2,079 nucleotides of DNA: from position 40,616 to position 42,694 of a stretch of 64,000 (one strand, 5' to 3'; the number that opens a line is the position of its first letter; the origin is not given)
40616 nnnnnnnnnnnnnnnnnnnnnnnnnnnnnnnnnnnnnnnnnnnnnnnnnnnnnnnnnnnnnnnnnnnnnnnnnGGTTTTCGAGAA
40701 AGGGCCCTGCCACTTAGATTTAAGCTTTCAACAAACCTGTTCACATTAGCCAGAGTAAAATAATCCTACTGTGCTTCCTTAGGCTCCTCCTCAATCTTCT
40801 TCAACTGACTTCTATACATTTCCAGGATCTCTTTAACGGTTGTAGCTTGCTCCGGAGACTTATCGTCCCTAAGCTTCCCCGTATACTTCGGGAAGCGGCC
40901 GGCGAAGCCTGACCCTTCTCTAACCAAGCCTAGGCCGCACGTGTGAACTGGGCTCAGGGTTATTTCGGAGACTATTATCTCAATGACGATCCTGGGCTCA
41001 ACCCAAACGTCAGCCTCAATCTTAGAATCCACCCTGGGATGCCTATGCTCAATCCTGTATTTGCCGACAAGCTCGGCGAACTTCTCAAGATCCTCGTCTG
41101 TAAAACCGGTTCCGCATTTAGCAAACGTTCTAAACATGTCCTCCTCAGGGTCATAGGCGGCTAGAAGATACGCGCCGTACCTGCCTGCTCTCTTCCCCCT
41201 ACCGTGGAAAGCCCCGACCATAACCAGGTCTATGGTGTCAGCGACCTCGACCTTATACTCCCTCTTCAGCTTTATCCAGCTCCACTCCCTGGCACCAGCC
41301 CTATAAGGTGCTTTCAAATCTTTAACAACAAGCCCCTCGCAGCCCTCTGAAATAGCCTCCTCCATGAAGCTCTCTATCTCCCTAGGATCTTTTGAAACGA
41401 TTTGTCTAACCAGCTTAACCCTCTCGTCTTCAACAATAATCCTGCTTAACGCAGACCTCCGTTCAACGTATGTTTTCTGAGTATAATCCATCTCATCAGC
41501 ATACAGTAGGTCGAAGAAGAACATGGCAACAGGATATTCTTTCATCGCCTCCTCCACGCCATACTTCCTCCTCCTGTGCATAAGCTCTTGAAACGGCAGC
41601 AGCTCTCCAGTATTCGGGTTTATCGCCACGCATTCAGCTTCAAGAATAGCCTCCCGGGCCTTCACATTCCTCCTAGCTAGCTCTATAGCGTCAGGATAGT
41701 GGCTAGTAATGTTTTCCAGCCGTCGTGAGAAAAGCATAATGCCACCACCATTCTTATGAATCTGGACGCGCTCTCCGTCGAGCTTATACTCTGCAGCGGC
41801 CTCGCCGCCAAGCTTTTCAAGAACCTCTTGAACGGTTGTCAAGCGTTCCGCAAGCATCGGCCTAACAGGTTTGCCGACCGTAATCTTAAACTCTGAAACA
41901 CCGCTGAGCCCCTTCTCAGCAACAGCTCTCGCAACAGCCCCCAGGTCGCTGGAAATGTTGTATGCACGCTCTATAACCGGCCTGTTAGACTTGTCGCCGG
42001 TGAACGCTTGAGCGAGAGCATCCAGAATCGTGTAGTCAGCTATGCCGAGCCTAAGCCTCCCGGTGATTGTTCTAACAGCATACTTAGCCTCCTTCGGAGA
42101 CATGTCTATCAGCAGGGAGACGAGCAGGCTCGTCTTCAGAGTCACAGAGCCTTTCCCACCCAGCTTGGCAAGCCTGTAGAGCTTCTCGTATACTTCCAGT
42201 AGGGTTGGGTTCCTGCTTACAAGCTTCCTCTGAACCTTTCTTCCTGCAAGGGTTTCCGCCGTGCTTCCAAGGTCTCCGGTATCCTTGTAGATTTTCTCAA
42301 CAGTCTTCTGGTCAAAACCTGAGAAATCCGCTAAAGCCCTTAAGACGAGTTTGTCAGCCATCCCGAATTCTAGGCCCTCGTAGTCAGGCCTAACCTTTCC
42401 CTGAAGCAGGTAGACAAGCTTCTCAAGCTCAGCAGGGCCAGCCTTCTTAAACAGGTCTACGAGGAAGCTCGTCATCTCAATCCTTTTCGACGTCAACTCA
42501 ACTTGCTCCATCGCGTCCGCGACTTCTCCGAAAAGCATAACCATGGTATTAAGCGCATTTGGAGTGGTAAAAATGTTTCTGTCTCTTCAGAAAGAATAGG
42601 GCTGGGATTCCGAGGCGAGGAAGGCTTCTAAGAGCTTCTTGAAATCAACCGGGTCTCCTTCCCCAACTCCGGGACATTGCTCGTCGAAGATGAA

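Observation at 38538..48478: Archaeal DNA-damage neighbourhood: cdc48, DNA ligase and YkgJ-like Fe-S protein, opposite MPE phosphoesterase, Lhr helicase, DUF429-like nuclease and TatD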

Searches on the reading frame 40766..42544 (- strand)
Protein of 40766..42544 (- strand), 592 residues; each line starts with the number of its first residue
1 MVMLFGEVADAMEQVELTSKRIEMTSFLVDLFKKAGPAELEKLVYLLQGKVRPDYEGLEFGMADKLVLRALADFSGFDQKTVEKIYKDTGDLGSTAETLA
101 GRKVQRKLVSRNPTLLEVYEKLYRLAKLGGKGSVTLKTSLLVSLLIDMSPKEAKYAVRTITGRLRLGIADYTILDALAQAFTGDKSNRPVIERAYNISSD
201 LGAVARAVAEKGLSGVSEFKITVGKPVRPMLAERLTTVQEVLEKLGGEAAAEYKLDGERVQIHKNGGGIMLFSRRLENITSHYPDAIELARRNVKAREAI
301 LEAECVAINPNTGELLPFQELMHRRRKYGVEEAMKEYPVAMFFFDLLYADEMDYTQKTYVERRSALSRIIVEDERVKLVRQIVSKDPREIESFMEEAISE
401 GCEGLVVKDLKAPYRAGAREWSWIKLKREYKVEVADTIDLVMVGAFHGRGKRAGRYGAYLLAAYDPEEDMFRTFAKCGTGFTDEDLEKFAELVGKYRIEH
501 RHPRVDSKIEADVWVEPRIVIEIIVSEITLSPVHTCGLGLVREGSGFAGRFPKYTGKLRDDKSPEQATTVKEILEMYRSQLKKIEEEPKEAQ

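Call 3: search_protein_families(library=pfam, proteins=[window:40766-42544:-])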
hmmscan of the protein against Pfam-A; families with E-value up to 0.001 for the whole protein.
window:40766-42544:- (592 aa): 4 families
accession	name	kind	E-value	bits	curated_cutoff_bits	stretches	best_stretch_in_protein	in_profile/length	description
PF01068.26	DNA_ligase_A_M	-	6.2e-63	212.6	26.2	1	229-427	1-204/204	ATP dependent DNA ligase domain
PF04675.19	DNA_ligase_A_N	-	1.4e-38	133.3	24.6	1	5-178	2-174/174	DNA ligase N terminus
PF04679.21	DNA_ligase_A_C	-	4e-18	66.1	27.5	1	452-562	1-94/94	ATP dependent DNA ligase C terminal region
PF09414.15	RNA_ligase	-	7.7e-08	33.1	27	1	250-415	4-162/171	RNA ligase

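Call 4: search_protein_families(library=ncbifam, proteins=[window:40766-42544:-])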
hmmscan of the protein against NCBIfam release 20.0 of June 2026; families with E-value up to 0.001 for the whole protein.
window:40766-42544:- (592 aa): 13 families
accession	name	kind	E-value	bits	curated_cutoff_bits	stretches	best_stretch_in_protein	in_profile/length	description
TIGR00574.1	dnl1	superfamily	3.6e-158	527.5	217.8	1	59-578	1-527/527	ATP-dependent DNA ligase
NF041331.1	LigA_Halo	equivalog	6.9e-100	335.1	830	1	3-573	1-547/552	ATP-dependent DNA ligase LigA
NF002868.0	PRK03180.1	equivalog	2.3e-89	300.4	641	1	3-578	1-507/509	ATP-dependent DNA ligase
NF006701.0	PRK09247.1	equivalog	5.4e-57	194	543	1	9-579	5-537/540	ATP-dependent DNA ligase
TIGR04120.1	DNA_lig_bact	equivalog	4e-53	181.2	400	1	9-576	4-525/526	cisplatin damage response ATP-dependent DNA ligase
TIGR02779.1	NHEJ_ligase_lig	equivalog_domain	3.2e-39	134.9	227.75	1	246-529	13-278/302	non-homologous end-joining DNA ligase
NF007210.0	PRK09632.1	equivalog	1e-38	133.2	989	1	216-529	467-755/781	ATP-dependent DNA ligase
TIGR02776.1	NHEJ_ligase_prk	equivalog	5.8e-33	114.6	373.2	1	250-529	8-270/587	DNA ligase D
NF004628.0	PRK05972.1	subfamily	5.1e-28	97.7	895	1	229-530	242-524/870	ATP-dependent DNA ligase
NF006078.0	PRK08224.1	equivalog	1e-23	83.8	296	1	221-505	3-267/350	ATP-dependent DNA ligase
NF005796.0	PRK07636.1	subfamily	7.6e-18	64.6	337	1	251-426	22-184/275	ATP-dependent DNA ligase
NF007211.0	PRK09633.1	equivalog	1.3e-14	53.6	774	1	246-435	15-215/610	DNA ligase D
NF006592.0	PRK09125.1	equivalog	2.1e-10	40.1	200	1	355-485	128-247/283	DNA ligase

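Call 42: find_homologous_proteins(query=window:40766-42544:-)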
Query window:40766-42544:- (592 aa): 8000 proteins with E <= 0.001 among 8000 candidates; the best 120 are listed.
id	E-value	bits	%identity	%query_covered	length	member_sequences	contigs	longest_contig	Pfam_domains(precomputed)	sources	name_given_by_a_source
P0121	0.0e+0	1188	91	100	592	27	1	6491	PF04675.20,PF09414.16,PF01068.27,PF04679.22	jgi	-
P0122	0.0e+0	1179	90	100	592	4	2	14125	PF04675.20,PF09414.16,PF01068.27,PF04679.22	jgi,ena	-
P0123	0.0e+0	1174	90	100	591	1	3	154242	PF04675.20,PF09414.16,PF01068.27,PF04679.22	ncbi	ncbi:MAG: ATP-dependent DNA ligase [Thermoproteota archaeon]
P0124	0.0e+0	1169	89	100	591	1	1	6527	PF04675.20,PF09414.16,PF01068.27,PF04679.22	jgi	jgi:DNA ligase-1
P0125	0.0e+0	1161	89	100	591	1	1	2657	PF04675.20,PF09414.16,PF01068.27,PF04679.22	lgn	-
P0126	0.0e+0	1161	88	100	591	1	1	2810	PF04675.20,PF09414.16,PF01068.27,PF04679.22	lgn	-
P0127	0.0e+0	1157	89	99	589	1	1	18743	PF04675.20,PF09414.16,PF01068.27,PF04679.22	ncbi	ncbi:MAG: ATP-dependent DNA ligase [Thermoproteota archaeon]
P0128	0.0e+0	1149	87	100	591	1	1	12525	PF04675.20,PF09414.16,PF01068.27,PF04679.22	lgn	-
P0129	0.0e+0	1149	87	100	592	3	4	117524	PF04675.20,PF09414.16,PF01068.27,PF04679.22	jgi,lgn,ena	-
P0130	0.0e+0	1145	85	100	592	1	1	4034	PF04675.20,PF09414.16,PF01068.27,PF04679.22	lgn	-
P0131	0.0e+0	1119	84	99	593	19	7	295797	PF04675.20,PF09414.16,PF01068.27,PF04679.22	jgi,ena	jgi:DNA ligase-1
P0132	0.0e+0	1109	84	99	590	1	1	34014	PF04675.20,PF09414.16,PF01068.27,PF04679.22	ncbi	ncbi:MAG: ATP-dependent DNA ligase [Thermoproteota archaeon]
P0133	0.0e+0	1100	82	100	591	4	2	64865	PF04675.20,PF09414.16,PF01068.27,PF04679.22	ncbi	ncbi:MAG: ATP-dependent DNA ligase [Thermoproteota archaeon]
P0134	0.0e+0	1089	80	99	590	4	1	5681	PF04675.20,PF09414.16,PF01068.27,PF04679.22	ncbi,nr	ncbi:MAG: ATP-dependent DNA ligase [Crenarchaeota archaeon]|nr:ATP-dependent DNA ligase [Thermoprote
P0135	1.1e-266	904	68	99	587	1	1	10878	PF04675.20,PF09414.16,PF01068.27,PF04679.22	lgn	-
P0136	3.5e-261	886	67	99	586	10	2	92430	PF04675.20,PF09414.16,PF01068.27,PF04679.22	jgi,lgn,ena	-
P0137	8.3e-245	832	62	99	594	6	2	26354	PF04675.20,PF09414.16,PF01068.27,PF04679.22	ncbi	ncbi:MAG: ATP-dependent DNA ligase [Nitrososphaerales archaeon]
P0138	1.0e-244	832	63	99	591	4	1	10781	PF04675.20,PF09414.16,PF01068.27,PF04679.22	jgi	-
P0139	1.1e-244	832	62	99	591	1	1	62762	PF04675.20,PF09414.16,PF01068.27,PF04679.22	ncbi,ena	-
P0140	1.5e-244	831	64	99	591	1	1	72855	PF04675.20,PF01068.27,PF04679.22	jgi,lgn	jgi:DNA ligase-1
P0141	1.6e-244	831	62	99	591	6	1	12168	PF04675.20,PF09414.16,PF01068.27,PF04679.22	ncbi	ncbi:MAG: ATP-dependent DNA ligase [Nitrososphaerales archaeon]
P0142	2.1e-244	831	61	99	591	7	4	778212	PF04675.20,PF09414.16,PF01068.27,PF04679.22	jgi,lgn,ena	jgi:DNA ligase-1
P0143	7.0e-244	829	62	99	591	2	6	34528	PF04675.20,PF09414.16,PF01068.27,PF04679.22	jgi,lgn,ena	jgi:DNA ligase-1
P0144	1.5e-241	821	62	98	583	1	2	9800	PF04675.20,PF09414.16,PF01068.27,PF04679.22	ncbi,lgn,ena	-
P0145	2.0e-241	821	62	97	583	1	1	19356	PF04675.20,PF09414.16,PF01068.27,PF04679.22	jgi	-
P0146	1.6e-240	818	61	99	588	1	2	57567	PF04675.20,PF09414.16,PF01068.27,PF04679.22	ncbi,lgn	-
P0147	6.7e-240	816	62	99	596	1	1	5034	PF04675.20,PF09414.16,PF01068.27,PF04679.22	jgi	jgi:DNA ligase-1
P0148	8.4e-240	815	61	99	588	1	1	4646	PF04675.20,PF09414.16,PF01068.27,PF04679.22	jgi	-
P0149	1.5e-239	815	62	99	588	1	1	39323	PF04675.20,PF09414.16,PF01068.27,PF04679.22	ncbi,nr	ncbi:MAG: ATP-dependent DNA ligase [Nitrososphaerota archaeon]|nr:ATP-dependent DNA ligase [Nitrosos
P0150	2.0e-239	814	61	99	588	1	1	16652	PF04675.20,PF09414.16,PF01068.27,PF04679.22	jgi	-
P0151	3.0e-239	814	62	99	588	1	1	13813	PF04675.20,PF09414.16,PF01068.27,PF04679.22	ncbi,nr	ncbi:MAG: ATP-dependent DNA ligase [Nitrososphaerales archaeon]|nr:ATP-dependent DNA ligase [Nitroso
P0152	3.4e-239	813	61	99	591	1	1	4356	PF04675.20,PF09414.16,PF01068.27,PF04679.22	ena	-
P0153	2.4e-238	811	61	98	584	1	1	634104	PF04675.20,PF09414.16,PF01068.27,PF04679.22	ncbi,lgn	-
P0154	8.0e-238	809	62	97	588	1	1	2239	PF04675.20,PF09414.16,PF01068.27,PF04679.22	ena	-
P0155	9.5e-238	809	61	98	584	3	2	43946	PF04675.20,PF09414.16,PF01068.27,PF04679.22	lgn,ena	-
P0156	2.4e-237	807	63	98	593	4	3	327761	PF04675.20,PF09414.16,PF01068.27,PF04679.22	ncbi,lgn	ncbi:MAG: ATP-dependent DNA ligase [Nitrososphaerales archaeon]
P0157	5.3e-237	806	61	98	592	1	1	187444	PF04675.20,PF09414.16,PF01068.27,PF04679.22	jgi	jgi:DNA ligase-1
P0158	1.5e-236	805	60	98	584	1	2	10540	PF04675.20,PF09414.16,PF01068.27,PF04679.22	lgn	-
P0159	1.8e-236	804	60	98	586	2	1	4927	PF04675.20,PF09414.16,PF01068.27,PF04679.22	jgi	jgi:DNA ligase-1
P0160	5.8e-236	803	60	99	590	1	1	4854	PF04675.20,PF09414.16,PF01068.27,PF04679.22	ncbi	-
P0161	9.0e-236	802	60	98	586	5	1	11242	PF04675.20,PF09414.16,PF01068.27,PF04679.22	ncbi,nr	ncbi:MAG: ATP-dependent DNA ligase [Candidatus Methylarchaceae archaeon HK01M]|nr:ATP-dependent DNA 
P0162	1.5e-235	801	61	98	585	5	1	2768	PF04675.20,PF09414.16,PF01068.27,PF04679.22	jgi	-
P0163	2.6e-235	801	61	98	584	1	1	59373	PF04675.20,PF09414.16,PF01068.27,PF04679.22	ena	-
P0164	3.7e-235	800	61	98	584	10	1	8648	PF04675.20,PF09414.16,PF01068.27,PF04679.22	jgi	-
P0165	2.2e-234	798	61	99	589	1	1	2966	PF04675.20,PF09414.16,PF01068.27,PF04679.22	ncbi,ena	-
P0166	2.5e-234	797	61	99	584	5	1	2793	PF04675.20,PF09414.16,PF01068.27,PF04679.22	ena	-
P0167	3.6e-234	797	61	99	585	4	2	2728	PF04675.20,PF09414.16,PF01068.27,PF04679.22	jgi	-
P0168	6.2e-234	796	60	98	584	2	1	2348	PF04675.20,PF09414.16,PF01068.27,PF04679.22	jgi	-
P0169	8.4e-234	796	62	98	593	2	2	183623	PF04675.20,PF09414.16,PF01068.27,PF04679.22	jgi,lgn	jgi:DNA ligase-1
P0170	1.9e-233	795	61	99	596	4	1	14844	PF04675.20,PF09414.16,PF01068.27,PF04679.22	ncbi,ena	-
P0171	1.9e-233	794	60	99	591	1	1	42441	PF04675.20,PF09414.16,PF01068.27,PF04679.22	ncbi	ncbi:MAG: ATP-dependent DNA ligase [Nitrososphaerales archaeon]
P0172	4.5e-233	793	60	98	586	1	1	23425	PF04675.20,PF09414.16,PF01068.27,PF04679.22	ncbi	-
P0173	5.6e-233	793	60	99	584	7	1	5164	PF04675.20,PF09414.16,PF01068.27,PF04679.22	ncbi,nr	ncbi:ATP-dependent DNA ligase [Candidatus Bathyarchaeota archaeon]|nr:MAG: ATP-dependent DNA ligase 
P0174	6.8e-233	793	61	99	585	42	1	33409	PF04675.20,PF09414.16,PF01068.27,PF04679.22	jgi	jgi:DNA ligase-1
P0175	1.7e-232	791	59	98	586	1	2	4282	PF04675.20,PF09414.16,PF01068.27,PF04679.22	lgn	-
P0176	2.6e-231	787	61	99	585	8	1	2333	PF04675.20,PF09414.16,PF01068.27,PF04679.22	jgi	-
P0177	3.0e-231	787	62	98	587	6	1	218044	PF04675.20,PF09414.16,PF01068.27,PF04679.22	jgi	-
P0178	4.4e-231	787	60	99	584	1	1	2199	PF04675.20,PF09414.16,PF01068.27,PF04679.22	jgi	-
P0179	5.4e-231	786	60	99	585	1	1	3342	PF04675.20,PF09414.16,PF01068.27,PF04679.22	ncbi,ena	-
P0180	7.9e-231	786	60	99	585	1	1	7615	PF04675.20,PF09414.16,PF01068.27,PF04679.22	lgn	-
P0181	6.0e-230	783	60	98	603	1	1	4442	PF04675.20,PF09414.16,PF01068.27,PF04679.22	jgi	-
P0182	6.7e-230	783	60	98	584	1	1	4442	PF04675.20,PF09414.16,PF01068.27,PF04679.22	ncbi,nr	ncbi:MAG TPA: ATP-dependent DNA ligase [Candidatus Bathyarchaeota archaeon]|nr:ATP-dependent DNA lig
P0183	8.9e-230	782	60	98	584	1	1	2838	PF04675.20,PF09414.16,PF01068.27,PF04679.22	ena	-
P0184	9.2e-230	782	60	99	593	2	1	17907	PF04675.20,PF09414.16,PF01068.27,PF04679.22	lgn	-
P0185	9.3e-230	782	59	99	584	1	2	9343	PF04675.20,PF09414.16,PF01068.27,PF04679.22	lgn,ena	-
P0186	1.2e-229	782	61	99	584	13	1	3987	PF04675.20,PF09414.16,PF01068.27,PF04679.22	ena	-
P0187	1.4e-229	782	60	98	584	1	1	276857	PF04675.20,PF09414.16,PF01068.27,PF04679.22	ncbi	ncbi:MAG: ATP-dependent DNA ligase [Nitrososphaerales archaeon]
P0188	1.5e-229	782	59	99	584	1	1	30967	PF04675.20,PF09414.16,PF01068.27,PF04679.22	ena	-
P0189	2.2e-229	781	58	99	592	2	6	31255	PF04675.20,PF09414.16,PF01068.27,PF04679.22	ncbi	ncbi:MAG: ATP-dependent DNA ligase [Nitrososphaerales archaeon]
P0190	2.7e-229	781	62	96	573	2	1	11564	PF04675.20,PF09414.16,PF01068.27,PF04679.22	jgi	jgi:DNA ligase-1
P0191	3.1e-229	781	60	98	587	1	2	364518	PF04675.20,PF09414.16,PF01068.27,PF04679.22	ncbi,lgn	ncbi:MAG: ATP-dependent DNA ligase [Nitrososphaerales archaeon]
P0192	3.2e-229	781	58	99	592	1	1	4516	PF04675.20,PF09414.16,PF01068.27,PF04679.22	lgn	-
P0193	3.8e-229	780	60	98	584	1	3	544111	PF04675.20,PF09414.16,PF01068.27,PF04679.22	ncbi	ncbi:MAG: ATP-dependent DNA ligase [Nitrososphaerales archaeon]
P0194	4.1e-229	780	59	98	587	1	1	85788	PF04675.20,PF09414.16,PF01068.27,PF04679.22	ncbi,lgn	ncbi:MAG: ATP-dependent DNA ligase [Nitrososphaerales archaeon]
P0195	4.2e-229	780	59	99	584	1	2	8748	PF04675.20,PF09414.16,PF01068.27,PF04679.22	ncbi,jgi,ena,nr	ncbi:MAG TPA: ATP-dependent DNA ligase [Candidatus Bathyarchaeota archaeon]|nr:ATP-dependent DNA lig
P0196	5.0e-229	780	59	98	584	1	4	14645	PF04675.20,PF09414.16,PF01068.27,PF04679.22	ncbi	ncbi:MAG: ATP-dependent DNA ligase [Nitrososphaerales archaeon]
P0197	1.2e-228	779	57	99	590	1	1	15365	PF04675.20,PF09414.16,PF01068.27,PF04679.22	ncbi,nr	ncbi:MAG: ATP-dependent DNA ligase [Candidatus Methylarchaceae archaeon HK02M2]|nr:ATP-dependent DNA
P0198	1.3e-228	779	95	62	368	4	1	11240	PF09414.16,PF01068.27,PF04679.22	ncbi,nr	ncbi:MAG: ATP-dependent DNA ligase, partial [Candidatus Brockarchaeota archaeon]|nr:ATP-dependent DN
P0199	1.4e-228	778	57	99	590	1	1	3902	PF04675.20,PF09414.16,PF01068.27,PF04679.22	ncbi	-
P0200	1.5e-228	778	60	98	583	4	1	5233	PF04675.20,PF09414.16,PF01068.27,PF04679.22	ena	-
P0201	1.6e-228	778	60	98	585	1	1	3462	PF04675.20,PF09414.16,PF01068.27,PF04679.22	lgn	-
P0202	2.3e-228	778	58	99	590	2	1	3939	PF04675.20,PF09414.16,PF01068.27,PF04679.22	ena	-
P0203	2.9e-228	777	58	99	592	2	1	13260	PF04675.20,PF09414.16,PF01068.27,PF04679.22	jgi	jgi:DNA ligase-1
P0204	3.2e-228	777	60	99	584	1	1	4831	PF04675.20,PF09414.16,PF01068.27,PF04679.22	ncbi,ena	-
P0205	7.7e-228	776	60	99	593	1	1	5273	PF04675.20,PF09414.16,PF01068.27,PF04679.22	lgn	-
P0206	8.4e-228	776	58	99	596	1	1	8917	PF04675.20,PF09414.16,PF01068.27,PF04679.22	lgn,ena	-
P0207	1.5e-227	775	59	99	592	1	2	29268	PF04675.20,PF09414.16,PF01068.27,PF04679.22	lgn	-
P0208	3.3e-227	774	59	99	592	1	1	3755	PF04675.20,PF09414.16,PF01068.27,PF04679.22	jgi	-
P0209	3.6e-227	774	59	99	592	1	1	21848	PF04675.20,PF09414.16,PF01068.27,PF04679.22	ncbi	-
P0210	3.6e-227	774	59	99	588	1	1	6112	PF04675.20,PF09414.16,PF01068.27,PF04679.22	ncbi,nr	ncbi:MAG: ATP-dependent DNA ligase [Thaumarchaeota archaeon]|nr:ATP-dependent DNA ligase [Nitrososph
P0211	4.3e-227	774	58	99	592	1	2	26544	PF04675.20,PF09414.16,PF01068.27,PF04679.22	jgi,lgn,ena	-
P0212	4.3e-227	774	59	99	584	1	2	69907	PF04675.20,PF09414.16,PF01068.27,PF04679.22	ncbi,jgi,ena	-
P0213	4.5e-227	773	59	99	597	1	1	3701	PF04675.20,PF09414.16,PF01068.27,PF04679.22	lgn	-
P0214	5.2e-227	773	59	99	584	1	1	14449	PF04675.20,PF09414.16,PF01068.27,PF04679.22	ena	-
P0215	5.7e-227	773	59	99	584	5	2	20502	PF04675.20,PF09414.16,PF01068.27,PF04679.22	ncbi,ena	-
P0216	8.3e-227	773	59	99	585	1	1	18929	PF04675.20,PF09414.16,PF01068.27,PF04679.22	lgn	-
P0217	1.1e-226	772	58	98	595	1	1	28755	PF04675.20,PF09414.16,PF01068.27,PF04679.22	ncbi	ncbi:MAG: ATP-dependent DNA ligase [Nitrososphaeria archaeon]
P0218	1.3e-226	772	59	99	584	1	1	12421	PF04675.20,PF09414.16,PF01068.27,PF04679.22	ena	-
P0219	1.7e-226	772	58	98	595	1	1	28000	PF04675.20,PF09414.16,PF01068.27,PF04679.22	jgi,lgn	jgi:DNA ligase-1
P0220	2.0e-226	771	59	99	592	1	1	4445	PF04675.20,PF09414.16,PF01068.27,PF04679.22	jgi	jgi:DNA ligase-1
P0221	3.2e-226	771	59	99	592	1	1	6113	PF04675.20,PF09414.16,PF01068.27,PF04679.22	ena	-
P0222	4.5e-226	770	58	98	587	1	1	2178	PF04675.20,PF01068.27,PF04679.22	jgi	-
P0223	5.3e-226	770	58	98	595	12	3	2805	PF04675.20,PF09414.16,PF01068.27,PF04679.22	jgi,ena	-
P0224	1.1e-225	769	59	98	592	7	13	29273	PF04675.20,PF09414.16,PF01068.27,PF04679.22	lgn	-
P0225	1.2e-225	769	58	99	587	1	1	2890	PF04675.20,PF09414.16,PF01068.27,PF04679.22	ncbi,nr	ncbi:ATP-dependent DNA ligase [Candidatus Bathyarchaeota archaeon]|nr:MAG: ATP-dependent DNA ligase 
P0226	1.3e-225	769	58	99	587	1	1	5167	PF04675.20,PF09414.16,PF01068.27,PF04679.22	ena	-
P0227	1.4e-225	769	58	98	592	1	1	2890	PF04675.20,PF09414.16,PF01068.27,PF04679.22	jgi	-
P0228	1.9e-225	768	58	98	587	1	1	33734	PF04675.20,PF09414.16,PF01068.27,PF04679.22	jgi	-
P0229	2.3e-225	768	59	99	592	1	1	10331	PF04675.20,PF09414.16,PF01068.27,PF04679.22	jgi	-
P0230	2.6e-225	768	58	98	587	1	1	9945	PF04675.20,PF01068.27,PF04679.22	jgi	-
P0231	2.9e-225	768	58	99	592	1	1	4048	PF04675.20,PF09414.16,PF01068.27,PF04679.22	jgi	-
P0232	3.1e-225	767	58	99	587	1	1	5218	PF04675.20,PF09414.16,PF01068.27,PF04679.22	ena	-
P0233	3.1e-225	767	58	99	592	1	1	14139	PF04675.20,PF09414.16,PF01068.27,PF04679.22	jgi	-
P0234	3.1e-225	767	60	97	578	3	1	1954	PF04675.20,PF09414.16,PF01068.27,PF04679.22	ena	-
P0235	3.3e-225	767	59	100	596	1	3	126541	PF04675.20,PF09414.16,PF01068.27,PF04679.22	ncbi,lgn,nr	ncbi:MAG: ATP-dependent DNA ligase [Thaumarchaeota archaeon]|nr:ATP-dependent DNA ligase [Nitrososph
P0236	3.7e-225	767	59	99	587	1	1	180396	PF04675.20,PF09414.16,PF01068.27,PF04679.22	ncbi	ncbi:MAG: ATP-dependent DNA ligase [Candidatus Bathyarchaeia archaeon]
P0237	4.2e-225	767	58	100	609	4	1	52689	PF04675.20,PF09414.16,PF01068.27,PF04679.22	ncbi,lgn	-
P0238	4.6e-225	767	58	98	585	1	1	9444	PF04675.20,PF01068.27,PF04679.22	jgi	-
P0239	5.0e-225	767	58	99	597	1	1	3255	PF04675.20,PF09414.16,PF01068.27,PF04679.22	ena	-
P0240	6.1e-225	766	57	99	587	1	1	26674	PF04675.20,PF09414.16,PF01068.27,PF04679.22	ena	-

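Call 43: find_encoding_contigs(protein=P0136, flank=10000, max_places=2)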
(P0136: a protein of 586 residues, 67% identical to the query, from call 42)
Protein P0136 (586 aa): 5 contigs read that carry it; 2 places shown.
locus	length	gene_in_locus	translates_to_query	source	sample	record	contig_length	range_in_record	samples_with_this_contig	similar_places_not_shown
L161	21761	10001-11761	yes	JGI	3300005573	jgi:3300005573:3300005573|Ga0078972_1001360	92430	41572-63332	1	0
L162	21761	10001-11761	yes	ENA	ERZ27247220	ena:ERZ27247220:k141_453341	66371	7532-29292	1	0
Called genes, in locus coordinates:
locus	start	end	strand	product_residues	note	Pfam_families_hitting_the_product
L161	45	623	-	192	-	PF04212:MIT (faint)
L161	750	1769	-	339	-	PF01408:GFO_IDH_MocA, PF02894:GFO_IDH_MocA_C (weak), PF22725:GFO_IDH_MocA_C3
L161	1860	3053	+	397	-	PF07690:MFS_1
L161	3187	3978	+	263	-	PF01182:Glucosamine_iso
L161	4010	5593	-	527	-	PF00009:GTP_EFTU, PF03144:GTP_EFTU_D2 (weak), PF03143:GTP_EFTU_D3 (weak)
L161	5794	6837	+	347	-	PF01208:URO-D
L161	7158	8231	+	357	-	PF01408:GFO_IDH_MocA, PF03447:NAD_binding_3 (weak), PF22725:GFO_IDH_MocA_C3, PF02894:GFO_IDH_MocA_C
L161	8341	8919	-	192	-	PF08737:Rgp1 (faint)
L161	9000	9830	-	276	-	PF01261:AP_endonuc_2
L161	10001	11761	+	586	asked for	PF04675:DNA_ligase_A_N, PF01068:DNA_ligase_A_M, PF09414:RNA_ligase, PF04679:DNA_ligase_A_C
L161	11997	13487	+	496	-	PF00370:FGGY_N, PF02782:FGGY_C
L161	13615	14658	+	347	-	PF00180:Iso_dh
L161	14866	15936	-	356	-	PF07282:Cas12f1-like_TNB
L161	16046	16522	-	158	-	PF04073:tRNA_edit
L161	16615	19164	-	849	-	PF01835:MG2 (faint)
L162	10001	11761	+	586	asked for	PF04675:DNA_ligase_A_N, PF01068:DNA_ligase_A_M, PF09414:RNA_ligase, PF04679:DNA_ligase_A_C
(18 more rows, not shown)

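Call 44: find_encoding_contigs(protein=P0142, flank=8000, max_places=1)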
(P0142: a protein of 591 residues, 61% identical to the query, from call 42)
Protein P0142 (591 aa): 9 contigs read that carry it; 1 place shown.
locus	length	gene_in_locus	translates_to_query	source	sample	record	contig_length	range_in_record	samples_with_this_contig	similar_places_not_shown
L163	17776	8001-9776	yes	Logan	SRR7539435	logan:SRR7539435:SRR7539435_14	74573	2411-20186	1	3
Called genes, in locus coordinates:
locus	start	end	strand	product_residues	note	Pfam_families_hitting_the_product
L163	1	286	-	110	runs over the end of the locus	PF10967:DUF2769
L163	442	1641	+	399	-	PF07690:MFS_1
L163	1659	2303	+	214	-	PF22175:Ogg-HhH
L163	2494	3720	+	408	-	PF02374:ArsA_ATPase, PF13614:AAA_31 (weak), PF17886:ArsA_HSP20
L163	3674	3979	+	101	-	PF27253:AF_1253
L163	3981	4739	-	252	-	-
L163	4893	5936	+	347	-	PF00348:polyprenyl_synt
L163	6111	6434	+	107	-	-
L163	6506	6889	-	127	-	PF04126:Cyclophil_like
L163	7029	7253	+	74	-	PF07311:Dodecin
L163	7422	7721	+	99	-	PF01192:RNA_pol_Rpb6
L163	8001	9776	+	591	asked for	PF04675:DNA_ligase_A_N, PF01068:DNA_ligase_A_M, PF09414:RNA_ligase, PF04679:DNA_ligase_A_C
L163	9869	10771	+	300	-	PF09202:Rio2_N, PF01163:RIO1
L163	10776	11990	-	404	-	PF01941:AdoMet_Synthase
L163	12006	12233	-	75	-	PF01423:LSM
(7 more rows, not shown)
